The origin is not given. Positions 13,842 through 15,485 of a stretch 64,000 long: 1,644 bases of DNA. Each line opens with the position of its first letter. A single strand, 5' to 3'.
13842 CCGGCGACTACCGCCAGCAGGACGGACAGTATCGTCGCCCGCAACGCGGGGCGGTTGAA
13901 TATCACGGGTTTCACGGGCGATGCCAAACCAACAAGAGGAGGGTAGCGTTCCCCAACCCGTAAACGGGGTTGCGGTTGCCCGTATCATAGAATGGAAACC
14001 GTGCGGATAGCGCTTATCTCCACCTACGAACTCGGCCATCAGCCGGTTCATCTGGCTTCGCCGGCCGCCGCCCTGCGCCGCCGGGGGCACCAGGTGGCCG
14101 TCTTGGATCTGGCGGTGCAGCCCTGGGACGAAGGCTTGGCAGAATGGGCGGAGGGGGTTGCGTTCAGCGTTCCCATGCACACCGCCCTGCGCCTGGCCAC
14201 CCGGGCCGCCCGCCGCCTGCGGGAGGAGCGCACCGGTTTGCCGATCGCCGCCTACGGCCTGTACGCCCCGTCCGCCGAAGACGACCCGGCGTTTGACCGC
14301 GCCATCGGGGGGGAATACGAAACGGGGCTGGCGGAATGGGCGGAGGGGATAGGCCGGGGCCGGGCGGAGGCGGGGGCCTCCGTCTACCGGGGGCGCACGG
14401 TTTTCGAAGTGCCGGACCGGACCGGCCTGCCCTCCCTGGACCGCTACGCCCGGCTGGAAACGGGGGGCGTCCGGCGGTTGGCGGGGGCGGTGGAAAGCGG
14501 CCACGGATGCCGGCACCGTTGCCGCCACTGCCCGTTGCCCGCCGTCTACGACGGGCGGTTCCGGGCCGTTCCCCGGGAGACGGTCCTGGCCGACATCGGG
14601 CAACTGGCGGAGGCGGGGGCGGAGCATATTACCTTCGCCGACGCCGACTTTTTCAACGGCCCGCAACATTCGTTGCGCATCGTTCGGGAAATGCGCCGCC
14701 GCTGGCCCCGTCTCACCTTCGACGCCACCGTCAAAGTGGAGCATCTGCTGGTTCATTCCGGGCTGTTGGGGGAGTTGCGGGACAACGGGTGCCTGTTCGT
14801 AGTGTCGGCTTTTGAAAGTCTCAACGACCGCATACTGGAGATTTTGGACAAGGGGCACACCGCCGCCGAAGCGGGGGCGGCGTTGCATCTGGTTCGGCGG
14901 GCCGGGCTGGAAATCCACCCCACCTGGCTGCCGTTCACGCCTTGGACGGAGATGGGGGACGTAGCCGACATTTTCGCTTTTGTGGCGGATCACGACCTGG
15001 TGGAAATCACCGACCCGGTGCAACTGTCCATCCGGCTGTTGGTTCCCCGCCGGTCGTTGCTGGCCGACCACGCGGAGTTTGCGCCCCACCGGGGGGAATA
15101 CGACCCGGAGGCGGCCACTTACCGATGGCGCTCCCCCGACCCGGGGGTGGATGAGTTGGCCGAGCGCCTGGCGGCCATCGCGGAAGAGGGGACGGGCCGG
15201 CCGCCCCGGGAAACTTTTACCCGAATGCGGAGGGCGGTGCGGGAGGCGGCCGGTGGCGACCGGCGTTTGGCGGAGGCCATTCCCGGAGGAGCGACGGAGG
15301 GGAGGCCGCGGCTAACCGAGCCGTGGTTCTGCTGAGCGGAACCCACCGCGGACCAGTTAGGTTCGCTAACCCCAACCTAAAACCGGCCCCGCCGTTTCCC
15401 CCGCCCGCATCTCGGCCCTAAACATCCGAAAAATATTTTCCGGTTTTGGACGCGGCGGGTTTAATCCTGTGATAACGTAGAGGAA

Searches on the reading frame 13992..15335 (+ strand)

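Call 25: search_protein_families(library=pfam, proteins=[window:13992-15335:+], max_evalue=0.00001)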
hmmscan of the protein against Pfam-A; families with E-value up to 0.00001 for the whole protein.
window:13992-15335:+ (447 aa): 2 families
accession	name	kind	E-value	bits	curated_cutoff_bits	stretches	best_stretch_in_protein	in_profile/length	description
PF04055.27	Radical_SAM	-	3.2e-12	47.4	29.5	1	168-307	2-142/166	Radical SAM superfamily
PF02310.24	B12-binding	-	4e-07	30.3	32.1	1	8-114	4-118/121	B12 binding domain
